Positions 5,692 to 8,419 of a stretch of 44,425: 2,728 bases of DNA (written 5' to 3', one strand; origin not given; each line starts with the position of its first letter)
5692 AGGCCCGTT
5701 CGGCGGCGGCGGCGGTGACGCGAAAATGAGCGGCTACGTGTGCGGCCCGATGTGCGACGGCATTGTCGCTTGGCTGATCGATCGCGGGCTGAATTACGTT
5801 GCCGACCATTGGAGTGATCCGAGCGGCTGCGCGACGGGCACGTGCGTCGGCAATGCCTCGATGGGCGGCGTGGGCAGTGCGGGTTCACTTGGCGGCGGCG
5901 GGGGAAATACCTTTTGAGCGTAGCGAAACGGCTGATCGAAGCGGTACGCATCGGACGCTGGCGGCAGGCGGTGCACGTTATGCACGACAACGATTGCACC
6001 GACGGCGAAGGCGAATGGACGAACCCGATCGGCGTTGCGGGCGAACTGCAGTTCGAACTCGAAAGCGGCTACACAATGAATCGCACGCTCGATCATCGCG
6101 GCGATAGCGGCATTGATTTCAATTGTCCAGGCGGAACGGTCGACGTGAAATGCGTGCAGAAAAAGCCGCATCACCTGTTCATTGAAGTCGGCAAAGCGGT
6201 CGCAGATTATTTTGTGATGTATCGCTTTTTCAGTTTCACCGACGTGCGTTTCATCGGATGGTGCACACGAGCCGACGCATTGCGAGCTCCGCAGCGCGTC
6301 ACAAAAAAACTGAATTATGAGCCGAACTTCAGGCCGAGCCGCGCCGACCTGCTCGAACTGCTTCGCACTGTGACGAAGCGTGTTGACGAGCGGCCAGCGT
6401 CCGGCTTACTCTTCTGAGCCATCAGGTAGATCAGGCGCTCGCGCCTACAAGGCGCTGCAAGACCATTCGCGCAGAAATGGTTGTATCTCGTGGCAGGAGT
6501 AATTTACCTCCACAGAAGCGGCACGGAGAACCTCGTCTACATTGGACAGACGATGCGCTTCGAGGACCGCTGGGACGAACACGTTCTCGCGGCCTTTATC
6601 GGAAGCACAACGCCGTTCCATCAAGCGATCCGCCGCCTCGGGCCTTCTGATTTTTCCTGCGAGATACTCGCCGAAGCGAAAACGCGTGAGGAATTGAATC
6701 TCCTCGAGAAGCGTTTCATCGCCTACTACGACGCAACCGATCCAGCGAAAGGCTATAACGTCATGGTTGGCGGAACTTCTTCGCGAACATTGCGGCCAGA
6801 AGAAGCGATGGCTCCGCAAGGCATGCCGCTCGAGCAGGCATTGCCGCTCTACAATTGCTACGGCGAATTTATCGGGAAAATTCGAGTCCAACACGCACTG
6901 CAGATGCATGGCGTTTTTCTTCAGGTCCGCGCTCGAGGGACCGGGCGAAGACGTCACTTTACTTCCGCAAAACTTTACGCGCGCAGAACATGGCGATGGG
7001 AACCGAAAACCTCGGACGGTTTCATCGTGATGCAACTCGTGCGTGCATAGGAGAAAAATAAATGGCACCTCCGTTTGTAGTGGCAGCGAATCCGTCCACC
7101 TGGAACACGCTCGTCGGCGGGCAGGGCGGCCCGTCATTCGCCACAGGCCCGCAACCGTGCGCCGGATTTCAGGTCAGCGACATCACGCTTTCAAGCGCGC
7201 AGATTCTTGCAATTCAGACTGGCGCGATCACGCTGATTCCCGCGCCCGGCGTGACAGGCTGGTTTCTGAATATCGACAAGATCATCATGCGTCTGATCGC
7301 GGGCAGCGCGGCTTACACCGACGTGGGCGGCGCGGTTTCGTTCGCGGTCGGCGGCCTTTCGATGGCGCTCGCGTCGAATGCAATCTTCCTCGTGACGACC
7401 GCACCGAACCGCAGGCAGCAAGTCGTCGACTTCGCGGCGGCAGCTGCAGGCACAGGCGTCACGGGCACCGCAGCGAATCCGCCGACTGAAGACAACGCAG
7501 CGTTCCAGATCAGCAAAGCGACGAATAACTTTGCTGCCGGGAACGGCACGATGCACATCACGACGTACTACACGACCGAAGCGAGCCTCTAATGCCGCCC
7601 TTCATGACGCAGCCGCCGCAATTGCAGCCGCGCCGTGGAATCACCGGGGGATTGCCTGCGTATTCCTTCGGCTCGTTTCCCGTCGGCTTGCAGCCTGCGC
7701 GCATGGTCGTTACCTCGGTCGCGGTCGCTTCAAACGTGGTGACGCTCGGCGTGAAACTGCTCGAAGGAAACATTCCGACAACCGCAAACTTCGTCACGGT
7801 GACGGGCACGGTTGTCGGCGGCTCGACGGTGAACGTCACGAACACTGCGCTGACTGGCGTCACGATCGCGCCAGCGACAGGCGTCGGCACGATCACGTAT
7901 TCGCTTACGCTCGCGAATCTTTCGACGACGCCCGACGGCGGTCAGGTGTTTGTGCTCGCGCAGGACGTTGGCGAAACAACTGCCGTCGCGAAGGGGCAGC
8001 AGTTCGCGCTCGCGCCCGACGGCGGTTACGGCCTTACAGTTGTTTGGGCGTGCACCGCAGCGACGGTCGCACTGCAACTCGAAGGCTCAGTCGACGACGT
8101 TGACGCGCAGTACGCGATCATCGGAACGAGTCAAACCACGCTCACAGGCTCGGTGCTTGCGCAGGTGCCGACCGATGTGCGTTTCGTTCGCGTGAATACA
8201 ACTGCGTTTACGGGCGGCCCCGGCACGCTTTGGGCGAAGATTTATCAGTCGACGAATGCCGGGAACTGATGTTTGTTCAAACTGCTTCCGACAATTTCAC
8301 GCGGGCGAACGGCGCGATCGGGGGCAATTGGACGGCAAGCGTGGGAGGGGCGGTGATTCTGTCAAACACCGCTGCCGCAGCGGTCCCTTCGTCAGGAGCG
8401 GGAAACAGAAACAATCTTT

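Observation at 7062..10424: Four-gene cassette of fibre-like and lectin-like paralogs placed outside the tail module, between a homing endonuclease and the terminase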

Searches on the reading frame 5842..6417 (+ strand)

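Call 3: search_protein_families(library=pfam, proteins=[window:5842-6417:+], max_evalue=1)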
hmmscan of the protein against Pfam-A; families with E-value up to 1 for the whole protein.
window:5842-6417:+ (191 aa): 1 family
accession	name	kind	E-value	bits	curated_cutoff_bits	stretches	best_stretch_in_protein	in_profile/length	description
PF18454.7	Mtd_N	-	0.2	12.1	26.3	1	56-77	8-29/37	Major tropism determinant N-terminal domain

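Call 4: search_protein_families(library=phrogs, proteins=[window:5842-6417:+], max_evalue=1)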
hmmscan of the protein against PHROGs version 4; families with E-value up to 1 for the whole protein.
window:5842-6417:+ (191 aa): 2 families
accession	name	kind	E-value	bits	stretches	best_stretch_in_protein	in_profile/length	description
phrog_7068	-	moron, auxiliary metabolic gene and host takeover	0.029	14.4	1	80-170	100-181/346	queuine tRNA-ribosyltransferase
phrog_2062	-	DNA, RNA and nucleotide metabolism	0.33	10.5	1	76-134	213-274/502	DNA polymerase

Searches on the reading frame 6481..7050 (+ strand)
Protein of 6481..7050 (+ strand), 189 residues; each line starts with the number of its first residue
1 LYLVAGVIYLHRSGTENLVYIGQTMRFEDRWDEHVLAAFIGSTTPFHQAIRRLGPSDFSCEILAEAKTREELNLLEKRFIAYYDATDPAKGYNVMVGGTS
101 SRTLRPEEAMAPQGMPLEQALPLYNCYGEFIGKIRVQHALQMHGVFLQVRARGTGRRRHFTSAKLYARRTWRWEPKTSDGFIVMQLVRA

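Call 3: search_protein_families(library=pfam, proteins=[window:6481-7050:+], max_evalue=1)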
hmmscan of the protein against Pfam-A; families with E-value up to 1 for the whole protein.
window:6481-7050:+ (189 aa): 3 families
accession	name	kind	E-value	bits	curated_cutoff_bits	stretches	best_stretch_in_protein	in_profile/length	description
PF01541.30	GIY-YIG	-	8.8e-07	29.6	22.6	1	6-85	2-74/78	GIY-YIG catalytic domain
PF19835.5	SegE_GIY-YIG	-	0.099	13.3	25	1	38-84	59-105/123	Putative endonuclease segE, GIY-YIG domain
PF07100.16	ASRT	-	0.18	12.2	25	1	79-119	44-84/119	Anabaena sensory rhodopsin transducer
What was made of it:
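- Checked: Upstream is a GIY-YIG protein at 6481-7050 (Pfam PF01541, 29.6 bits against a cut-off of 22.6; call 3).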

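Call 4: search_protein_families(library=phrogs, proteins=[window:6481-7050:+], max_evalue=1)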
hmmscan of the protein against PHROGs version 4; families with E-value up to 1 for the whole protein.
window:6481-7050:+ (189 aa): 5 families
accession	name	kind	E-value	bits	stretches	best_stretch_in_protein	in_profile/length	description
phrog_7168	-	DNA, RNA and nucleotide metabolism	6.7e-17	62.8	1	6-106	2-105/284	homing endonuclease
phrog_314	-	DNA, RNA and nucleotide metabolism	7.8e-16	59.1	1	8-107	181-275/574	homing endonuclease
phrog_5123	-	DNA, RNA and nucleotide metabolism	1.3e-10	42.3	1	12-100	8-94/152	homing endonuclease with GIY-YIG motif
phrog_19446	-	DNA, RNA and nucleotide metabolism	1.2e-09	39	1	7-102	3-99/254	homing endonuclease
phrog_447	-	other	0.0046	17.8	1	38-85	68-115/148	NAD synthetase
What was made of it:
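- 6481..7050 (+): GIY-YIG homing-endonuclease-like gene (context). The N-terminal nuclease domain is fused to a C-terminal ~75-aa region that occurs as a stand-alone 74-aa ORF in relatives. Pfam PF01541 8.8e-7 and phrog_7168 6.7e-17 (calls 3, 4).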

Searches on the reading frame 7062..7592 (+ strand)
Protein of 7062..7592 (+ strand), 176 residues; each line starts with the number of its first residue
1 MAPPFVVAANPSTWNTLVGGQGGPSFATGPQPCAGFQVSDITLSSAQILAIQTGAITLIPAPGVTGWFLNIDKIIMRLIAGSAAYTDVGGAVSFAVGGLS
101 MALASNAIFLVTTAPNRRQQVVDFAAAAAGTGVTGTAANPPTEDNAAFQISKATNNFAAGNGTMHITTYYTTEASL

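Call 3: search_protein_families(library=pfam, proteins=[window:7062-7592:+], max_evalue=1)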
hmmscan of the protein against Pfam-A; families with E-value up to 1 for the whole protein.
window:7062-7592:+ (176 aa): 0 families

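Call 4: search_protein_families(library=phrogs, proteins=[window:7062-7592:+], max_evalue=1)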
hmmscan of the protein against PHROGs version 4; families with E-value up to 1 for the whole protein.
window:7062-7592:+ (176 aa): 0 families

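Call 16: search_dna_similar(query=window:7062-7592:+, collection=phages, mode=protein, max_evalue=0.01, max_rows=30)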
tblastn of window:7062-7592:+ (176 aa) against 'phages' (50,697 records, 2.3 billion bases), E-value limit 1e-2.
No match.

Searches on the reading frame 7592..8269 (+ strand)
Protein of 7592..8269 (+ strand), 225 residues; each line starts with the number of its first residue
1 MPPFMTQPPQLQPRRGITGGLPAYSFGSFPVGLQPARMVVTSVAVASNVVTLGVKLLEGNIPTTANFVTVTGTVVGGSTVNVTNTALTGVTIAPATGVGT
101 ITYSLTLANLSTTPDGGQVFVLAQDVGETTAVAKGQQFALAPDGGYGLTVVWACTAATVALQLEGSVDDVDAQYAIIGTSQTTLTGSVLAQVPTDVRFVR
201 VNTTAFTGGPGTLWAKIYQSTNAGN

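Call 3: search_protein_families(library=pfam, proteins=[window:7592-8269:+], max_evalue=1)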
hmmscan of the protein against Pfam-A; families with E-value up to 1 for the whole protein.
window:7592-8269:+ (225 aa): 1 family
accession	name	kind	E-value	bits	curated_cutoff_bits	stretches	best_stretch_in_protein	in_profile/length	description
PF14578.12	GTP_EFTU_D4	-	0.36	11.2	23.8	1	38-77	7-46/86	Elongation factor Tu domain 4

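Call 4: search_protein_families(library=phrogs, proteins=[window:7592-8269:+], max_evalue=1)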
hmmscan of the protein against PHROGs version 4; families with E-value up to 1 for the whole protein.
window:7592-8269:+ (225 aa): 0 families

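Call 17: search_dna_similar(query=window:7592-8269:+, collection=phages, mode=protein, max_evalue=0.01, max_rows=30)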
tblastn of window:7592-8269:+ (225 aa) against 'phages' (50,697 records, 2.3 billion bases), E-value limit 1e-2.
No match.

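Call 35: find_related_loci(query=window:7592-8269:+, collection=viral_contigs, flank=10000)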
Query window:7592-8269:+ (225 aa) in viral_contigs; peptide patterns used: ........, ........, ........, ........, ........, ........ (x = any residue, [..] = any of these).
16 stretches matched a pattern; 9 encode a relative of the query (tblastn E <= 1e-3); 9 distinct loci.
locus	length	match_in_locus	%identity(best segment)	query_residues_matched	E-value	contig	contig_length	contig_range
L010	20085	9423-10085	73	1-224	1e-100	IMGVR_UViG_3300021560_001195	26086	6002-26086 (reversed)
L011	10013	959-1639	64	1-225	2e-87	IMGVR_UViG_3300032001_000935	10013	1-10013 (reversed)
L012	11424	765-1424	63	1-224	1e-84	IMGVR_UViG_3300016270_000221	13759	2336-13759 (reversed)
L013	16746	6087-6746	63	1-224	1e-84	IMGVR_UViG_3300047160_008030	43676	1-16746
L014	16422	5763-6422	63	1-224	1e-84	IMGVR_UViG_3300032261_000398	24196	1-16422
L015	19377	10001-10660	63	1-224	1e-84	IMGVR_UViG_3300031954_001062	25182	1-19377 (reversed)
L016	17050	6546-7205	63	1-224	1e-83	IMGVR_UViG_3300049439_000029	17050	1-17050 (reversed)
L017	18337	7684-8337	58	1-220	7e-74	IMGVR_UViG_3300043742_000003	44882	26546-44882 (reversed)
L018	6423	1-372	69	101-224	3e-49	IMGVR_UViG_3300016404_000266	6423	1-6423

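Call 51: find_homologous_proteins(query=window:7592-8269:+, max_evalue=0.001)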
Query window:7592-8269:+ (225 aa): 94 proteins with E <= 0.001 among 1788 candidates.
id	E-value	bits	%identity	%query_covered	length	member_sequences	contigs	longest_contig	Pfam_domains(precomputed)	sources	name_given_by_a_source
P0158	1.4e-135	468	100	100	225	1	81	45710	-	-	-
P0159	7.1e-117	406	86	100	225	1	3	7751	-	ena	-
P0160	2.1e-116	405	85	100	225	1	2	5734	-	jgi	jgi:hypothetical protein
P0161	2.9e-116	404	86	100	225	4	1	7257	-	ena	-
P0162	4.7e-111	387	83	100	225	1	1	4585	-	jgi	-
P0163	2.0e-110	385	88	100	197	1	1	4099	-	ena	-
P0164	2.8e-107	375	81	100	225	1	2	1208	-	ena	-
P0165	4.9e-106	371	80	100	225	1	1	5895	-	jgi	jgi:hypothetical protein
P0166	6.8e-103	361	76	100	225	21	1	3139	-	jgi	jgi:hypothetical protein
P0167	2.5e-98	346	74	100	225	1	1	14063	-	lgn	-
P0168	3.5e-98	345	75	100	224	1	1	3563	-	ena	-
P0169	2.2e-97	343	74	100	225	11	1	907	-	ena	-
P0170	4.6e-97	342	75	100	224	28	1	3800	-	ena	-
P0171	6.2e-97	341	75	100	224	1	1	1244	-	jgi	jgi:hypothetical protein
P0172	1.0e-96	341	74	100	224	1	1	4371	-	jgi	-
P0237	2.9e-39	153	47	93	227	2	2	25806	-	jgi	jgi:hypothetical protein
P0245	2.3e-24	104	41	81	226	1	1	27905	-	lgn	-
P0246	3.0e-22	97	37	96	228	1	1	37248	-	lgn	-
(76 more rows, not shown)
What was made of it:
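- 7592..8269 (+): gp2. Conserved 225-aa protein with no known family. Candidate socket or adaptor for the tail-bearing proteins. 94 homologs at 34-100% identity (call 51).
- Tried and rejected: Two gp2 homologs sit in MAGs labelled Acidobacteria and Xanthobacteraceae (call 51), which is weak evidence.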

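Call 58: search_solved_structures(query=A4, max_evalue=10, show_alignments=1)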
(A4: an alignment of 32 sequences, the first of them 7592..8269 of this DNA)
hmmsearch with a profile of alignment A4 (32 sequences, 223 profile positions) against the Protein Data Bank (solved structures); distinct sequences matched with E-value up to 10: 3.
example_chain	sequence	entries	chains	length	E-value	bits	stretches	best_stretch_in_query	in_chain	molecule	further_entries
5jbs_A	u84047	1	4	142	0.31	13.7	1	84-116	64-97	Type IV secretion system protein virB8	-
4aky_A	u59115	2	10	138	0.32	13.6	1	84-116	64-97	TYPE IV SECRETION SYSTEM PROTEIN VIRB8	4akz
2bhm_A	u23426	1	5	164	0.41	13.2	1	84-116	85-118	TYPE IV SECRETION SYSTEM PROTEIN VIRB8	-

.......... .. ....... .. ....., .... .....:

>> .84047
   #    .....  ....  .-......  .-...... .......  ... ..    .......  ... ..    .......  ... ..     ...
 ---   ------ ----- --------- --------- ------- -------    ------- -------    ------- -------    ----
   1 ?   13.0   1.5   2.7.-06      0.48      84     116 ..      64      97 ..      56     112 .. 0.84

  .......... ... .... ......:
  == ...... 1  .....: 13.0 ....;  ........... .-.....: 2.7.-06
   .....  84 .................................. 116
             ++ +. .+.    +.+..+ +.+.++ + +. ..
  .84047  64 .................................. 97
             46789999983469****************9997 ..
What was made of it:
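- Tried and rejected: The gp2 profile against PDB gave only chance hits to VirB8 (call 58).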

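Call 72: find_encoding_contigs(protein=P0246, flank=10000, max_places=1)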
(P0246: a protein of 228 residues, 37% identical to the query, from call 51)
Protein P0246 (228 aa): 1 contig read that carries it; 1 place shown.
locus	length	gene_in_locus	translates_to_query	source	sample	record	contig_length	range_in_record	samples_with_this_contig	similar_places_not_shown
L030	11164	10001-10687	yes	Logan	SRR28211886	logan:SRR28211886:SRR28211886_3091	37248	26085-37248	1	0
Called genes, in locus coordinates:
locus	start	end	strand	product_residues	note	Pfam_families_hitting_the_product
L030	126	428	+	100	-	-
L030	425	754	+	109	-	-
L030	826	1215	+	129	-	-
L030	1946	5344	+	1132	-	-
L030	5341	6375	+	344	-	-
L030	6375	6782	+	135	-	-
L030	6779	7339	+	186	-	-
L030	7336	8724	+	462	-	-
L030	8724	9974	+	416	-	-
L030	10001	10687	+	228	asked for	-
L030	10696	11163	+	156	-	?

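Call 73: find_encoding_contigs(protein=P0245, flank=10000, max_places=1)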
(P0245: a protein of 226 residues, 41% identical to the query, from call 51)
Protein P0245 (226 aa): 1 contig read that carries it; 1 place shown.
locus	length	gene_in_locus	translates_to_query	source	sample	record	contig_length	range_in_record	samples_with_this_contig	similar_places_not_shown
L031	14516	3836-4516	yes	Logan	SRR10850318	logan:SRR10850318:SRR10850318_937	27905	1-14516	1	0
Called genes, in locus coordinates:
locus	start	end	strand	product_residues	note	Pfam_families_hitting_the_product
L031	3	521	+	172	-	?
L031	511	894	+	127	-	-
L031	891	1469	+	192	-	-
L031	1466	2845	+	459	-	-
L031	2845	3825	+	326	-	-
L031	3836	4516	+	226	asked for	-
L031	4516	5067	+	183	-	-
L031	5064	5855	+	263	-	-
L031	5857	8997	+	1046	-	-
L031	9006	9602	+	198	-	-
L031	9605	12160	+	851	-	-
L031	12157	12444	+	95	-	-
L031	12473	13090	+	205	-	PF10908:Tlde1_dom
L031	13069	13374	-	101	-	-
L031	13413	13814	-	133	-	-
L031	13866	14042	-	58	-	-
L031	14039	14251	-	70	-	-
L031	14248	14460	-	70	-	-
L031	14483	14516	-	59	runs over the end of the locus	-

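Call 74: find_encoding_contigs(protein=P0237, flank=10000, max_places=1)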
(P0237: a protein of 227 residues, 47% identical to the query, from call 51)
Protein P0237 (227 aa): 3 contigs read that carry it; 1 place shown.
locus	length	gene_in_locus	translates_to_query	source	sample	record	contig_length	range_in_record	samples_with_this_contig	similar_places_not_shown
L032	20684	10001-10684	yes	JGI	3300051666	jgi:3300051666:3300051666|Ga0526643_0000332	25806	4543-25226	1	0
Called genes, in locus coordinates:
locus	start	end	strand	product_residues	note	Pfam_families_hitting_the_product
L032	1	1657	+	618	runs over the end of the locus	PF00534:Glycos_transf_1 (weak), PF13524:Glyco_trans_1_2 (weak)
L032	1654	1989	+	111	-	-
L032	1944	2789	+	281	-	PF00145:DNA_methylase (weak)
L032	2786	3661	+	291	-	PF24785:RXYLT1_C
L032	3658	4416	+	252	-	-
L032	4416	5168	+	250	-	PF05050:Methyltransf_21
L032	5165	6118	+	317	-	PF01073:3Beta_HSD, PF01370:Epimerase, PF04321:RmlD_sub_bind, PF16363:GDP_Man_Dehyd, PF07993:NAD_binding_4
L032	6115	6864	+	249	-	PF00535:Glycos_transf_2 (weak), PF10111:Glyco_tranf_2_2 (faint), PF02709:Glyco_transf_7C (weak)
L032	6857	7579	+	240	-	PF05050:Methyltransf_21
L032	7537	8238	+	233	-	PF05711:TylF, PF13578:Methyltransf_24 (weak)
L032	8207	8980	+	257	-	-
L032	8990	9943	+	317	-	-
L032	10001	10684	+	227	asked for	-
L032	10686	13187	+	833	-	PF04616:Glyco_hydro_43 (faint)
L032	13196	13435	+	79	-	-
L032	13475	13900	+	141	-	-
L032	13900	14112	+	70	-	PF00313:CSD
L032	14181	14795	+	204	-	-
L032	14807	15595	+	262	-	-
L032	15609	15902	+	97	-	-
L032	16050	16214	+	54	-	-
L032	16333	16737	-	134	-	-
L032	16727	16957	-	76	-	-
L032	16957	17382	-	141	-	-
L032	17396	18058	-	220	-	PF01555:N6_N4_Mtase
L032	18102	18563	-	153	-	-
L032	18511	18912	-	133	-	-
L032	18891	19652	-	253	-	PF01844:HNH (faint)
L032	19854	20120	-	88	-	-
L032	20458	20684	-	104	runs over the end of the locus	-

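Call 88: search_protein_families(library=pfam, proteins=[L010:10092-10772:+, L011:1643-2335:+, L032:10686-13187:+, L013:4154-5275:+], max_evalue=0.05)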
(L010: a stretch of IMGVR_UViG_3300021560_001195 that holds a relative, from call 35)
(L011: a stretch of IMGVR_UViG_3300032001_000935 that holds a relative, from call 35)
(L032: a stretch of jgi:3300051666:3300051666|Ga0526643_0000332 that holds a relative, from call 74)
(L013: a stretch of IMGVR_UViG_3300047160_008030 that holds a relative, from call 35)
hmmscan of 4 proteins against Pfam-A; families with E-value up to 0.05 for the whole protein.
L010:10092-10772:+ (226 aa): 0 families

L011:1643-2335:+ (230 aa): 0 families

L032:10686-13187:+ (833 aa): 4 families
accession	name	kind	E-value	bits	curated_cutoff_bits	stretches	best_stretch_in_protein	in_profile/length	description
PF04616.20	Glyco_hydro_43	-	1.2e-05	25.3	32.2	1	288-424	6-151/288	Glycosyl hydrolases family 43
PF13620.12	CarboxypepD_reg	-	0.001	19.8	32.3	1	745-812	11-80/82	Carboxypeptidase regulatory-like domain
PF13715.12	CarbopepD_reg_2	-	0.0018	18.7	32.2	1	744-791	10-56/88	CarboxypepD_reg-like domain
PF17210.9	SdrD_B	-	0.008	16.8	29.7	1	743-801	19-81/112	SdrD B-like domain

L013:4154-5275:+ (373 aa): 0 families

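Call 100: search_protein_families(library=phrogs, alignment_id=A4, max_evalue=0.01)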
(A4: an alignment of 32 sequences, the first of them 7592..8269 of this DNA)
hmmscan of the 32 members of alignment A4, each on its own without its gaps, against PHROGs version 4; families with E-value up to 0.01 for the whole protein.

A. member 1, window:7592-8269:+ (225 aa): 0 families

B. families by the number of members that match (of 32 scanned): 1 family
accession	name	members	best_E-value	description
phrog_4549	-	1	0.0034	tail fiber protein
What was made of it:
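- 7592..8269 (+): No Pfam, PHROG or PDB match (calls 3, 4, 58, 100).
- Tried and rejected: PHROG scans of 32 gp2 homologs gave one weak 'tail fiber protein' hit (E 0.0034; call 100).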

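Call 101: search_protein_families(library=pfam, proteins=[L011:553-957:+, L013:5480-6085:+, L031:4516-5067:+, L031:5857-8997:+], max_evalue=0.01)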
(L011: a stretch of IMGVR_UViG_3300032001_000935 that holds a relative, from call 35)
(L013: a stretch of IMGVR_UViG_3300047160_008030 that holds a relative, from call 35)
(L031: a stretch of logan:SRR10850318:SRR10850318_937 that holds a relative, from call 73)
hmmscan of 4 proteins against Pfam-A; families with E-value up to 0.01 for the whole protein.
L011:553-957:+ (134 aa): 0 families

L013:5480-6085:+ (201 aa): 1 family
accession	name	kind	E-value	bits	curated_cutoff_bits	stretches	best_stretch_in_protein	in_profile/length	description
PF01391.23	Collagen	-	1.8e-14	53.7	27.2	2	122-177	3-58/60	Collagen triple helix repeat (20 copies)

L031:4516-5067:+ (183 aa): 0 families

L031:5857-8997:+ (1046 aa): 0 families

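Call 102: search_protein_families(library=phrogs, proteins=[L011:553-957:+, L010:10092-10772:+, L013:4154-5275:+], max_evalue=0.01)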
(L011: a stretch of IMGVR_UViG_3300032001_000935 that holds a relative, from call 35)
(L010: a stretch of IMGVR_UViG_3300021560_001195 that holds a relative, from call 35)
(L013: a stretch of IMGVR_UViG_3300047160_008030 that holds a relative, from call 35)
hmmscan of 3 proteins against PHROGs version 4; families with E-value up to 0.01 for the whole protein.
L011:553-957:+ (134 aa): 8 families
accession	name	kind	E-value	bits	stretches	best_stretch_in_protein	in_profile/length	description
phrog_8790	-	DNA, RNA and nucleotide metabolism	6.8e-30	105.8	1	4-101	20-114/241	restriction endonuclease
phrog_3377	-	DNA, RNA and nucleotide metabolism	3.4e-29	103.1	1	8-123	13-122/196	HNH endonuclease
phrog_374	-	DNA, RNA and nucleotide metabolism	2.3e-28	100.3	1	8-121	271-381/617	HNH endonuclease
phrog_2081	-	DNA, RNA and nucleotide metabolism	3.3e-16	60.5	1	8-131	104-239/433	HNH endonuclease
phrog_953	-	DNA, RNA and nucleotide metabolism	9.7e-08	32.7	1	6-80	221-295/420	HNH endonuclease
phrog_2339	-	DNA, RNA and nucleotide metabolism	0.00064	20.7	1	86-128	17-59/98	HTH DNA binding protein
phrog_59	-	DNA, RNA and nucleotide metabolism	0.0016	18.9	1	79-133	224-272/423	HNH endonuclease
phrog_517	-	DNA, RNA and nucleotide metabolism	0.0066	18.3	1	88-125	81-119/128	HTH DNA binding protein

L010:10092-10772:+ (226 aa): 1 family
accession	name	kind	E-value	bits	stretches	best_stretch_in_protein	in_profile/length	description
phrog_32735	-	unknown function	0.0018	19.2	1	137-167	4-34/58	-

L013:4154-5275:+ (373 aa): 0 families
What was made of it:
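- On Homing-endonuclease-associated mobile cassette: L011 has an HNH between gp1 and gp2 (call 102).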
